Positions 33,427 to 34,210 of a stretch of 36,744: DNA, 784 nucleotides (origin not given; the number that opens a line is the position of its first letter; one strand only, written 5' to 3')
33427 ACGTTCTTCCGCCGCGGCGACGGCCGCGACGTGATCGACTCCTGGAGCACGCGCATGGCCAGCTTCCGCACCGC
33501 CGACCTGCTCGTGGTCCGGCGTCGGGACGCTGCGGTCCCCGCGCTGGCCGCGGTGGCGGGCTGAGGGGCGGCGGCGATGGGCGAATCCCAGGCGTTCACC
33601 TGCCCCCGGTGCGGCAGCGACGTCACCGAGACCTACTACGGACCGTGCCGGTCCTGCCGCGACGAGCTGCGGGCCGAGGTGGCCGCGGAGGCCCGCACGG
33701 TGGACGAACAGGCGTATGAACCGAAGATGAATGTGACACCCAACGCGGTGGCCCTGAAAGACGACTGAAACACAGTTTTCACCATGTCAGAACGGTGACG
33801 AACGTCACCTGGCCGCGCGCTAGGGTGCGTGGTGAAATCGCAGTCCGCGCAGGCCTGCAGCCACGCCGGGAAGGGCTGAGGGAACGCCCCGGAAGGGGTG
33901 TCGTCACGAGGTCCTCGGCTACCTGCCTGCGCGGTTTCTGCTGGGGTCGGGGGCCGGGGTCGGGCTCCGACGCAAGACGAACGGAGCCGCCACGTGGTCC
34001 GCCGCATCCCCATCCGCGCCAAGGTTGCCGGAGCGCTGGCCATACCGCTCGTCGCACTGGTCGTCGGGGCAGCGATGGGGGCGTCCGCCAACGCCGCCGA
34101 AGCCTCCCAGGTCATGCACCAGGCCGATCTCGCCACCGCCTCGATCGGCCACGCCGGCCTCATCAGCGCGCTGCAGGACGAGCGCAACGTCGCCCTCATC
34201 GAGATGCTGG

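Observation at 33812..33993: Structured 5' leader with cobalamin-aptamer-like motif order and an SD-sequestering hairpin in front of a conservon sensor gene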

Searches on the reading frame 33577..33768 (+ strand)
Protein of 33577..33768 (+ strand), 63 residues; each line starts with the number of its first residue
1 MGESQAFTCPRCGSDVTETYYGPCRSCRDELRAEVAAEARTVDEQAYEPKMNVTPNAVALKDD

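Call 12: search_protein_families(library=pfam, proteins=[window:33577-33768:+])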
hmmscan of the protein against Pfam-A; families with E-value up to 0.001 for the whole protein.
window:33577-33768:+ (63 aa): 0 families

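Call 19: find_homologous_proteins(query=window:33577-33765:+)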
Query window:33577-33765:+ (63 aa): 840 proteins with E <= 0.001 among 847 candidates; the best 120 are listed.
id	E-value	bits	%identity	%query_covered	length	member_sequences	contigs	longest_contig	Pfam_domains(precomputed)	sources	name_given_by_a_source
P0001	1.1e-33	131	94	100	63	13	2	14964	-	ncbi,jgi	jgi:hypothetical protein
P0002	1.7e-31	124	90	100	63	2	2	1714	-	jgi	jgi:hypothetical protein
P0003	1.7e-30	121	86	100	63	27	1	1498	-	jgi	-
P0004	3.5e-30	120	86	100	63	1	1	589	-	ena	-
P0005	1.2e-29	119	86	100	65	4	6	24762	-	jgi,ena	-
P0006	8.5e-29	116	83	100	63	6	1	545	-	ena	-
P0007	1.6e-28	115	84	100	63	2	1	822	-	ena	-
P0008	1.9e-28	115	84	100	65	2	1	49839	-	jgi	-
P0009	2.1e-28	115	85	97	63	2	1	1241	-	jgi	jgi:NMD protein affecting ribosome stability and mRNA decay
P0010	2.4e-27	111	81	100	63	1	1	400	-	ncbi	-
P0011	4.9e-23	98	71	100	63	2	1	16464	-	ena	-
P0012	7.1e-23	97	75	95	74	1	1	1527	-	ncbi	-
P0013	1.2e-22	97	71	100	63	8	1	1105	-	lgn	-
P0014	1.5e-22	96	71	100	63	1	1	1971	-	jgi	jgi:hypothetical protein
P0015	3.3e-22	95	75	95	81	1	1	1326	-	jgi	jgi:hypothetical protein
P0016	5.2e-22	95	68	100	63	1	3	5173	-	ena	-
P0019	1.4e-21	93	72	92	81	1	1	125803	-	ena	-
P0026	3.0e-21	92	67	100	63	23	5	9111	-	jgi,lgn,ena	-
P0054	3.3e-20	89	72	92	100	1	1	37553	-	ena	-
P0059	4.2e-20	89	68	95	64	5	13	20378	-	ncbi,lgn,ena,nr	ncbi:MAG: hypothetical protein KDB35_05495 [Acidimicrobiales bacterium]|nr:hypothetical protein [Aci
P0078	1.1e-19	87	65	100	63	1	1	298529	-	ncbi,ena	-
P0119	4.1e-19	85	71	89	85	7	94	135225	-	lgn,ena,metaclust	metaclust:\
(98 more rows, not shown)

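Call 21: find_related_loci(query=A2, collection=metagenome_contigs, flank=3000)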
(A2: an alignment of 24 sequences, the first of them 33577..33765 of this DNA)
Query A2 (63 aa) in metagenome_contigs; peptide patterns used: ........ (x = any residue, [..] = any of these).
600 stretches matched a pattern (row limit reached: there are more); 595 encode a relative of the query (tblastn E <= 1e-3); the best 80 are kept; 80 distinct loci.
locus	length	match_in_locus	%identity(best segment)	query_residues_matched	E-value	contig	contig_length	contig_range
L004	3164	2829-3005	90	5-63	5e-34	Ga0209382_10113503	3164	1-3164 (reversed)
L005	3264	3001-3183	85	3-63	5e-33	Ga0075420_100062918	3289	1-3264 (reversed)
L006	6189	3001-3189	84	1-63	1e-32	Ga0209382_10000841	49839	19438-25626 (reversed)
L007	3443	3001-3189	73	1-63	3e-28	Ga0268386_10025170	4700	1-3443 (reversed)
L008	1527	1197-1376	75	3-62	2e-27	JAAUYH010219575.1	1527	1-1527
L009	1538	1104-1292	67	1-63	1e-26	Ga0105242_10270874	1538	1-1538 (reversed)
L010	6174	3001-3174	74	6-63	2e-26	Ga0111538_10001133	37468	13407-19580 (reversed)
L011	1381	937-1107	72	7-63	2e-26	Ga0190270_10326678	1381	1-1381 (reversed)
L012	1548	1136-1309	72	6-63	6e-26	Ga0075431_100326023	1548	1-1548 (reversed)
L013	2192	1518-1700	67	3-63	1e-25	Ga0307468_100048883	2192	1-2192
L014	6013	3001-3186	66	2-63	1e-25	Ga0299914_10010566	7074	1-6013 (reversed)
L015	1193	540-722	69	3-63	8e-26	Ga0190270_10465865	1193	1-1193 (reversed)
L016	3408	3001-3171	72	7-63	4e-25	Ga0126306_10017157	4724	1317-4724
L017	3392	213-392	70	4-63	6e-25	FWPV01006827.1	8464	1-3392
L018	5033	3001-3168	71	7-62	9e-25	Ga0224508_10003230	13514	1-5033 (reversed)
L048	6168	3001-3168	71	7-62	7e-24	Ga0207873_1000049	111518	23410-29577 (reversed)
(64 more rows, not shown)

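Call 32: find_encoding_contigs(protein=P0005, flank=1500, max_places=6)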
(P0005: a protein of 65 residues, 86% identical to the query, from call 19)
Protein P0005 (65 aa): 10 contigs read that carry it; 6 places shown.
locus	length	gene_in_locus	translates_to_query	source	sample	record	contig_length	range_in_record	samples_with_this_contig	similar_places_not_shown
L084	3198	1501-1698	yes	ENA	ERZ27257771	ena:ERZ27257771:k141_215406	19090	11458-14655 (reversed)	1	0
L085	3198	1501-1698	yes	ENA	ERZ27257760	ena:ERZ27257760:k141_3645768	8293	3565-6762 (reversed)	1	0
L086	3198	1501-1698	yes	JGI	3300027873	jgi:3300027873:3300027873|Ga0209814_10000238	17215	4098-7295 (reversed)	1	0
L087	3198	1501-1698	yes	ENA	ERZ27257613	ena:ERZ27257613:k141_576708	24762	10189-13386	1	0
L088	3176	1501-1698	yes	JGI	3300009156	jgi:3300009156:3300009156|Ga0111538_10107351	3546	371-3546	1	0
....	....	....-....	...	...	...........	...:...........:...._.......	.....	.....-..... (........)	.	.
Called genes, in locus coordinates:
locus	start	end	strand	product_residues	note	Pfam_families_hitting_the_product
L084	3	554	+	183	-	PF07336:ABATE, PF11706:zf-CGNR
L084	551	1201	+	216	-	PF03473:MOSC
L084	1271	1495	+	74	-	-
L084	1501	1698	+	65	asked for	-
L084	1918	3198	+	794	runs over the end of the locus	PF02518:HATPase_c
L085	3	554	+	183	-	PF07336:ABATE, PF11706:zf-CGNR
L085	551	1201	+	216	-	PF03473:MOSC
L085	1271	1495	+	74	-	-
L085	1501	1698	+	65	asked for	-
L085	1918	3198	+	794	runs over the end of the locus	PF02518:HATPase_c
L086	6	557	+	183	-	PF07336:ABATE, PF11706:zf-CGNR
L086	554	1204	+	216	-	PF03473:MOSC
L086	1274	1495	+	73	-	-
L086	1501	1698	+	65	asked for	-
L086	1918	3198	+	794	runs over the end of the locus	PF02518:HATPase_c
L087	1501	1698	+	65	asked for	-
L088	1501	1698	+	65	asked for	-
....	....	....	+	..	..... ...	-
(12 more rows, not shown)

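Call 33: find_encoding_contigs(protein=P0011, flank=1500, max_places=4)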
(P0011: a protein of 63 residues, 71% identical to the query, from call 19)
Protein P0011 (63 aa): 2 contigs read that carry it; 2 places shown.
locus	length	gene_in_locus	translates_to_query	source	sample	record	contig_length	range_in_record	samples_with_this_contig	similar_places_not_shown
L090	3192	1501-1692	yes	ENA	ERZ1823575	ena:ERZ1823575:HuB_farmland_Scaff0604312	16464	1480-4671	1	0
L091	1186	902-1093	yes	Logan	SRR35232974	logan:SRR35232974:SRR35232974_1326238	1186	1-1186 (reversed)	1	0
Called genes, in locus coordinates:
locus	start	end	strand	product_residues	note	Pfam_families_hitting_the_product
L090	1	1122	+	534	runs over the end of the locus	PF13231:PMT_2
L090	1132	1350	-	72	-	-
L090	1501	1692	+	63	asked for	-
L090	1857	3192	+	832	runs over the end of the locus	PF02518:HATPase_c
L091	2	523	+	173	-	?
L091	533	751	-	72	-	-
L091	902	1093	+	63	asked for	-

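Call 34: find_encoding_contigs(protein=P0019, flank=1500, max_places=4)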
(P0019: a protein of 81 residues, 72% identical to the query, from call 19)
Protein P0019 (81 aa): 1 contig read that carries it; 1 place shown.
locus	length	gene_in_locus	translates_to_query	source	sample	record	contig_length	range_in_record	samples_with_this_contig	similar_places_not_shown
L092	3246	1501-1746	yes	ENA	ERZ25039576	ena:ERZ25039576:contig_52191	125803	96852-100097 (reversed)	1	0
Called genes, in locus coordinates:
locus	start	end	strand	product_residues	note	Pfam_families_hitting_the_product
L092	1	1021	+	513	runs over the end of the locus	-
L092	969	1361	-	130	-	-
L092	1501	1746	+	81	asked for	-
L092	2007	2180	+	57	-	-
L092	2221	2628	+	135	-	-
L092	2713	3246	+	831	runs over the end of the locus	-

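Call 35: find_encoding_contigs(protein=P0078, flank=1500, max_places=4)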
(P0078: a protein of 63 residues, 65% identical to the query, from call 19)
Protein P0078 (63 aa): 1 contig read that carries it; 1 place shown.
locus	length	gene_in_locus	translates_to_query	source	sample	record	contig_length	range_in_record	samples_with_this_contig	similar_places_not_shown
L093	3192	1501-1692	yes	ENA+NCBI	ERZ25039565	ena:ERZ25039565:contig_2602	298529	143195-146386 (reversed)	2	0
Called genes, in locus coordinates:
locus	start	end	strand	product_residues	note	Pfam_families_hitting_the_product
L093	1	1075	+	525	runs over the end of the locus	PF13231:PMT_2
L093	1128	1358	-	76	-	-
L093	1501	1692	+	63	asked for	-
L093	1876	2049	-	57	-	-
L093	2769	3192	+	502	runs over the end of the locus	PF02518:HATPase_c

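Call 39: find_encoding_contigs(protein=P0054, flank=1500, max_places=4)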
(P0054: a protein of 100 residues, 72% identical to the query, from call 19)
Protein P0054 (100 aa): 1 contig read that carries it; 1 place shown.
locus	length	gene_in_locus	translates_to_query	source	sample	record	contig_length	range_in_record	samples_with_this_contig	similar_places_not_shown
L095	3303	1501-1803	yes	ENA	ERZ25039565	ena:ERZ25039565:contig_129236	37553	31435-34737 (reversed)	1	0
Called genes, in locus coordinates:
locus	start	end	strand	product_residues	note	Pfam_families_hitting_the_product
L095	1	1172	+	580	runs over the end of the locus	PF13231:PMT_2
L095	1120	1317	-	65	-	-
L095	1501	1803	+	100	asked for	-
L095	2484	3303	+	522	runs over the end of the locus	PF00672:HAMP (weak), PF02518:HATPase_c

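Call 40: find_encoding_contigs(protein=P0026, flank=1500, max_places=6)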
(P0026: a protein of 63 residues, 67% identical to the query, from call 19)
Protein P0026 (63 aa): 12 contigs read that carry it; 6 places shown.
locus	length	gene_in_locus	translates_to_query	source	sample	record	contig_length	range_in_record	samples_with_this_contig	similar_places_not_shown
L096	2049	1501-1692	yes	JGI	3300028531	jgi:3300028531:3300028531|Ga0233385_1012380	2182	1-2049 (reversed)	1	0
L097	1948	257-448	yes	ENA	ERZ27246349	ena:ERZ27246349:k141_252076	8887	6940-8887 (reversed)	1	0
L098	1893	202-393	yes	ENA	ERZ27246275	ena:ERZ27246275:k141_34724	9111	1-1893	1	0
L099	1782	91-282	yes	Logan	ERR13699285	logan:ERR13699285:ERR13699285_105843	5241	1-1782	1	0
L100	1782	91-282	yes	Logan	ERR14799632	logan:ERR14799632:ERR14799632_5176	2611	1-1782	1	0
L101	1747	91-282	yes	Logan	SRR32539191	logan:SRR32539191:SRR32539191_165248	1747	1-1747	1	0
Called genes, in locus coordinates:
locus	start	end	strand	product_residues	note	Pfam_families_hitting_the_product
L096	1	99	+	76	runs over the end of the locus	?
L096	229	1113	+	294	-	PF13539:Peptidase_M15_4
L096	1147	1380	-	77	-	-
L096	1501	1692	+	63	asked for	-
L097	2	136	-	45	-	?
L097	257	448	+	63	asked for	-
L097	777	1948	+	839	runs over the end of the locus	PF08376:NIT, PF00672:HAMP (weak), PF02518:HATPase_c (weak)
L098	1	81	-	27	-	?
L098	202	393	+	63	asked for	-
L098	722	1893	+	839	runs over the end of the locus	PF08376:NIT, PF00672:HAMP (weak), PF02518:HATPase_c (weak)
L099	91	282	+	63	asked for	-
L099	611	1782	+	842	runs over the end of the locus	PF08376:NIT, PF00672:HAMP (weak), PF02518:HATPase_c (weak)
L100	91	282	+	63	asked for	-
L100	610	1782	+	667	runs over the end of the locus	?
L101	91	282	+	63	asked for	-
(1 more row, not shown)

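Call 41: find_encoding_contigs(protein=P0016, flank=1500, max_places=4)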
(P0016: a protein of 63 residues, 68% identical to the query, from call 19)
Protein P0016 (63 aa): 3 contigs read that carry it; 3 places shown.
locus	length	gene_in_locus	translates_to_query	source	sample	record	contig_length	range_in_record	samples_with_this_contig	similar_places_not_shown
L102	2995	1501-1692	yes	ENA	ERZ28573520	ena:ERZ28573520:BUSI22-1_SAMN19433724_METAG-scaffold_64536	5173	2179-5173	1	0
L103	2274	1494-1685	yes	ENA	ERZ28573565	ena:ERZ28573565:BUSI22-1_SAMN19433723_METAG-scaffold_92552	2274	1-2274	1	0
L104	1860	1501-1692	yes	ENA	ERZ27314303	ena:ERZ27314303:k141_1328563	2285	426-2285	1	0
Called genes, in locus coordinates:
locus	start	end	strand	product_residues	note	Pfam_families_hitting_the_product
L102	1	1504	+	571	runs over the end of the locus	PF01979:Amidohydro_1 (faint), PF07969:Amidohydro_3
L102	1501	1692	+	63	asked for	-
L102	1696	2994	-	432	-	?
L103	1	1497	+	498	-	?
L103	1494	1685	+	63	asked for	-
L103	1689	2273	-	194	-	?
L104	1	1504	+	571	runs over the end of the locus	PF01979:Amidohydro_1 (faint), PF07969:Amidohydro_3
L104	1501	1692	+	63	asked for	-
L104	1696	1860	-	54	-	?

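Call 76: search_protein_families(library=ncbifam, proteins=[window:33577-33768:+], max_evalue=0.001)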
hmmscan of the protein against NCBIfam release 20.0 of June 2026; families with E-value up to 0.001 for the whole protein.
window:33577-33768:+ (63 aa): 0 families

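Call 80: find_encoding_contigs(protein=P0119, flank=1300, max_places=8)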
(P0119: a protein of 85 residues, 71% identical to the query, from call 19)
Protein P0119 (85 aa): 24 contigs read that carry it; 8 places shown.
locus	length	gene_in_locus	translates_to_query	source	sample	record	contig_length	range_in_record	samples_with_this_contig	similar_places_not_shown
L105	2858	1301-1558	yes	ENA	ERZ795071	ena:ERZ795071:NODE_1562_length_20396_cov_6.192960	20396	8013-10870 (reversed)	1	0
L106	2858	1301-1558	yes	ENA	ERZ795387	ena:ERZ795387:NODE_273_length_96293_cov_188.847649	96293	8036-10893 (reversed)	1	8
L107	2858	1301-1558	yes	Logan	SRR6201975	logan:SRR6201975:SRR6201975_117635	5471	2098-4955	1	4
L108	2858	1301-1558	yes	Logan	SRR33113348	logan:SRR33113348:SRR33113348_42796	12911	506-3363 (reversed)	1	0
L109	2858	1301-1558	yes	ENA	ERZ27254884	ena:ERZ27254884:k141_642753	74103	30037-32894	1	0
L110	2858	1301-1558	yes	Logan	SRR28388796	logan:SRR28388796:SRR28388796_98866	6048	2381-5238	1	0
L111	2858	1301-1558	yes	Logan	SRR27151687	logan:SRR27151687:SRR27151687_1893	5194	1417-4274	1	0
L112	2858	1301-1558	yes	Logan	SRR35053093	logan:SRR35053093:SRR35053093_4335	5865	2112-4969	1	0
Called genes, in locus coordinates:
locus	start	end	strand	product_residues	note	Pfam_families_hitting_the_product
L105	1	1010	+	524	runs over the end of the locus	PF13231:PMT_2 (weak)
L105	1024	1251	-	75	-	-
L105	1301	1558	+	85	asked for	-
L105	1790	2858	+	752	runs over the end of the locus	PF08376:NIT, PF00672:HAMP (weak), PF02518:HATPase_c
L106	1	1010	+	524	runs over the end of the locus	PF13231:PMT_2 (weak)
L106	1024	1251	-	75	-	-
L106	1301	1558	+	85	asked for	-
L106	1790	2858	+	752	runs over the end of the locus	PF08376:NIT, PF00672:HAMP (weak), PF02518:HATPase_c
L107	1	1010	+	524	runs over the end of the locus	PF13231:PMT_2 (weak)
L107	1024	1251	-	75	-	-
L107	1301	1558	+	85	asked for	-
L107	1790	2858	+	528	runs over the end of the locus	?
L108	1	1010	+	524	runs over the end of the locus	PF13231:PMT_2 (weak)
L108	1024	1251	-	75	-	-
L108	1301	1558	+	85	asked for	-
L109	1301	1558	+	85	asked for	-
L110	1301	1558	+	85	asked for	-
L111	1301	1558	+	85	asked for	-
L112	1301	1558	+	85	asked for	-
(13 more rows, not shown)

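Call 81: find_encoding_contigs(protein=P0059, flank=1300, max_places=5)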
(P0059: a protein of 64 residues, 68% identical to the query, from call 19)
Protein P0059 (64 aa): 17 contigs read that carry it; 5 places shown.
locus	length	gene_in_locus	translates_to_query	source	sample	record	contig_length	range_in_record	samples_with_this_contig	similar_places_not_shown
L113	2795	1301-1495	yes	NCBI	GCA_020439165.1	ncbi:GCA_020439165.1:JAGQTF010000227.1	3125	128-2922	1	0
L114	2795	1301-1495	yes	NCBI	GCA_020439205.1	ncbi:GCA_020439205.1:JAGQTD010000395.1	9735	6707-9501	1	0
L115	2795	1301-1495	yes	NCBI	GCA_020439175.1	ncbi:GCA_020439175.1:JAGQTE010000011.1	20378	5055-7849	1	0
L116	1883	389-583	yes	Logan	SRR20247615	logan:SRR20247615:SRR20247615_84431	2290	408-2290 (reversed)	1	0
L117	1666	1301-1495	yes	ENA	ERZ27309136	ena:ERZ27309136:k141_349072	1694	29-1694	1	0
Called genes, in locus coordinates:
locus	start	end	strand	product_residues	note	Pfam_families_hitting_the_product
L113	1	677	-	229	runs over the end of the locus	-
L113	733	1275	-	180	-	-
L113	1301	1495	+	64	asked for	-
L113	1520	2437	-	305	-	-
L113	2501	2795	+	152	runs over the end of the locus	PF00160:Pro_isomerase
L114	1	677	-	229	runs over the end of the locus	-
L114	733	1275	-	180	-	-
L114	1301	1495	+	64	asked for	-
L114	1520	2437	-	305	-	-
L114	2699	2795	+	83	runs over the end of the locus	PF00160:Pro_isomerase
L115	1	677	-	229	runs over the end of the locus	-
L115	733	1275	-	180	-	-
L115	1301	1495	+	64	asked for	-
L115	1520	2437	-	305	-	-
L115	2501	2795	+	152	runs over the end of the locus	PF00160:Pro_isomerase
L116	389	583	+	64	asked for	-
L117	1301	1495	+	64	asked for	-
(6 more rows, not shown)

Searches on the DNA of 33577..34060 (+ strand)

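Call 4: search_rna_families(source=window, start=33700, end=34060, threshold=evalue, max_evalue=10, show_alignments=3)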
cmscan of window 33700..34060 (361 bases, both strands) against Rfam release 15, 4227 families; matches with E-value up to 10: 2.
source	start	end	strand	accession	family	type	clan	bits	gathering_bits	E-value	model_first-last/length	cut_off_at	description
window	33751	33793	-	RF01168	SNORD126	Gene; snRNA; snoRNA; CD-box;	-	13.7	55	7.5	1-77/77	no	Small nucleolar RNA SNORD126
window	33709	33909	+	RF02267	Vax2os1_2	Gene; lncRNA;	-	7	55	0.5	310-466/466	no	Vax2os1 conserved region 2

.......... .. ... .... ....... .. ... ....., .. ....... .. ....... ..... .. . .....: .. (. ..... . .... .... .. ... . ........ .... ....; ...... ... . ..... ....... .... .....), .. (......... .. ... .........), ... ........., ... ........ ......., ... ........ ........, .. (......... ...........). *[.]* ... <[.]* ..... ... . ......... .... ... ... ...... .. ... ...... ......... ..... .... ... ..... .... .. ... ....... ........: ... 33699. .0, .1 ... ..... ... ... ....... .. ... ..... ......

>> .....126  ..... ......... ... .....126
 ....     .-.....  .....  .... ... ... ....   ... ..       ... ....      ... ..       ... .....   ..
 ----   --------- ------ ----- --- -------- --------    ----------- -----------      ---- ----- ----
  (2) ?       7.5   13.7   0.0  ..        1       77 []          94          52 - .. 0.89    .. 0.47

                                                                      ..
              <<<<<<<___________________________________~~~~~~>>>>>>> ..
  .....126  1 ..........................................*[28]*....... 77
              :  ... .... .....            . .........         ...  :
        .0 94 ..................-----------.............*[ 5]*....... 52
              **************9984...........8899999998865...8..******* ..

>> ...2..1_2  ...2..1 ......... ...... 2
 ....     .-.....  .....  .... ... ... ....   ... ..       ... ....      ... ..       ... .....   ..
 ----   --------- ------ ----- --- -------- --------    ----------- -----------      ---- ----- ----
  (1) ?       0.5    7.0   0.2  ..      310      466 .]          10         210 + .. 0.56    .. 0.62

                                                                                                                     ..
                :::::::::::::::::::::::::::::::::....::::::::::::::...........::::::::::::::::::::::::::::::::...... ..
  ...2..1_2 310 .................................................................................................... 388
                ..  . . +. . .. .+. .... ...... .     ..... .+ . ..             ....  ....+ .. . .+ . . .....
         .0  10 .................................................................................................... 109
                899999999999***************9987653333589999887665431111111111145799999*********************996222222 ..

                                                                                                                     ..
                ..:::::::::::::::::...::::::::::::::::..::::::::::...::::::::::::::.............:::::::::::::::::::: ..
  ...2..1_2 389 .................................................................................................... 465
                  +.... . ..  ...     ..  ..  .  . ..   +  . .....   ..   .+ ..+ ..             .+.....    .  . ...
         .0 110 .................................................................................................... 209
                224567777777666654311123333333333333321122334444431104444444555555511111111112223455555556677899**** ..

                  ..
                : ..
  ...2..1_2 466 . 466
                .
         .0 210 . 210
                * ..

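Call 50: search_rna_families(sources=[L007, L012, L019, L092, L093, L094, L010, L014, L048, L062, L003, L097, L016, L090, L011], threshold=evalue, max_evalue=5)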
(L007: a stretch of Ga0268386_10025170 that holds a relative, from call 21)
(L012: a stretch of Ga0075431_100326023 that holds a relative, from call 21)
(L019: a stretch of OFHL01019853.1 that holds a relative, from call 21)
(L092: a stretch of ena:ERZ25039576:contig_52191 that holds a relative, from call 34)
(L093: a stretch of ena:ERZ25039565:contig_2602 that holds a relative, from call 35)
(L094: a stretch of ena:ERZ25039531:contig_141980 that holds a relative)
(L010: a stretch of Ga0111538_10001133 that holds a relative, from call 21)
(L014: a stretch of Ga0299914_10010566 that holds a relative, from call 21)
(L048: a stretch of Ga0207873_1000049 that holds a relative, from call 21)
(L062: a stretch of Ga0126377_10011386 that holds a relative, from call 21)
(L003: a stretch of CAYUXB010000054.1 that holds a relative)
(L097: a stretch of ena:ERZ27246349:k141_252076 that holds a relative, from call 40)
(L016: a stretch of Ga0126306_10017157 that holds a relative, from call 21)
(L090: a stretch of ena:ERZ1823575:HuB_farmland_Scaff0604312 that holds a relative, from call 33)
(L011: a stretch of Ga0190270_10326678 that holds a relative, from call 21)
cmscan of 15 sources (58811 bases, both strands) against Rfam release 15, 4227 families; matches with E-value up to 5: 3.
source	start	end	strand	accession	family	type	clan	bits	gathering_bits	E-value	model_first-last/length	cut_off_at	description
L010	1941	2001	+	RF01059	mir-598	Gene; miRNA;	-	26.6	69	0.26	1-80/80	no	mir-598 microRNA precursor family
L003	7731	7790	+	RF01668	P10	Gene; sRNA;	-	19.2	37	4.3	1-72/72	no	Pseudomonas sRNA P10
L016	1547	1721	-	RF02886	npcTB_6715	Gene; sRNA;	-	16.9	72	4.9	1-212/212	no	Mycobacterium sRNA 6715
